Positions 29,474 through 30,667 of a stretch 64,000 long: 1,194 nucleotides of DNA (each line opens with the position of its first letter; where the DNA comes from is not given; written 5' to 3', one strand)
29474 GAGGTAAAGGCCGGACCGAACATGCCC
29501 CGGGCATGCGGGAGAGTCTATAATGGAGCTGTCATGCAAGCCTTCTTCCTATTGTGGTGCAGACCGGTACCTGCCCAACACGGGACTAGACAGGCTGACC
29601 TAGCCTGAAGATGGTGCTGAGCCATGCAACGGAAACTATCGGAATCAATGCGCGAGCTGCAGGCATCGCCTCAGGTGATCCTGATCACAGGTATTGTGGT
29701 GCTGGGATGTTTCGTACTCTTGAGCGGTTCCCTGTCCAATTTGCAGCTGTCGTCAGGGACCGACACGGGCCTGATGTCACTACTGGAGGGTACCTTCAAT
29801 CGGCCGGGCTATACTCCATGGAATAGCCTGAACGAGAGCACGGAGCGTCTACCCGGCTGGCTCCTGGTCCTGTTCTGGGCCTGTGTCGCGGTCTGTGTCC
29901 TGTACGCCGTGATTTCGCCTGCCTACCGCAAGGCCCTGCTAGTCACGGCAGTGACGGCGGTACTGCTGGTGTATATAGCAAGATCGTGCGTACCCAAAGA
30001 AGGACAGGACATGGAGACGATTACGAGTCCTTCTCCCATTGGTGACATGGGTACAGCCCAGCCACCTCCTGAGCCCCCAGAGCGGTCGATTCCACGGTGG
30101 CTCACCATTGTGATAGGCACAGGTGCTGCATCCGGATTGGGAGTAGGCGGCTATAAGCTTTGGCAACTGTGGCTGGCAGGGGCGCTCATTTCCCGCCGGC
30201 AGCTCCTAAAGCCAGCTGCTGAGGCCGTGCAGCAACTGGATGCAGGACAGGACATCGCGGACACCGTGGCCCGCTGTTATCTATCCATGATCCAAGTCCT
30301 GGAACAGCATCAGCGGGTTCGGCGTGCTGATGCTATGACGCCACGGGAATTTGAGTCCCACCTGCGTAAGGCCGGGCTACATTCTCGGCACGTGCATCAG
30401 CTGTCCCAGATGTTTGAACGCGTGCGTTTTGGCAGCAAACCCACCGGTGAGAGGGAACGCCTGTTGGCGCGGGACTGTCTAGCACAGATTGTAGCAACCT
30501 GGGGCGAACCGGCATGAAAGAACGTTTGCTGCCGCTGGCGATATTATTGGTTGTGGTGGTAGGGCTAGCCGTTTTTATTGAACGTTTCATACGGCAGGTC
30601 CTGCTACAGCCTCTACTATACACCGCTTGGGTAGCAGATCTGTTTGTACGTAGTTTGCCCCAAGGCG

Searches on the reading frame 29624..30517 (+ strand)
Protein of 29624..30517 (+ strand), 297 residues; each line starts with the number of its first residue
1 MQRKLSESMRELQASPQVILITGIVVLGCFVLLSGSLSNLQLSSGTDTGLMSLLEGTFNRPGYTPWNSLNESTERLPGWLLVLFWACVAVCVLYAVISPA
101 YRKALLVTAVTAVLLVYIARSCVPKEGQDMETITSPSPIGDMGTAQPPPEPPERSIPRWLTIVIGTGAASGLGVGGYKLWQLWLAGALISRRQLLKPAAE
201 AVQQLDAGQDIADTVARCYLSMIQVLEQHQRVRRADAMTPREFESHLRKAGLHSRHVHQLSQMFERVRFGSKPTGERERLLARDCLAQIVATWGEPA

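Call 45: search_protein_families(library=pfam, proteins=[window:29624-30517:+], max_evalue=0.01)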
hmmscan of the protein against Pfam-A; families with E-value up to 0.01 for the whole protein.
window:29624-30517:+ (297 aa): 2 families
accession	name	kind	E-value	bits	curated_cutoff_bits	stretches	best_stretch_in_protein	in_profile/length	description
PF13559.11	DUF4129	-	7.3e-12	45.6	24.8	1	218-286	1-68/69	Domain of unknown function (DUF4129)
PF14715.11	FixP_N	-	3.1e-06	27.2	24.9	1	66-100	9-43/48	N-terminal domain of cytochrome oxidase-cbb3, FixP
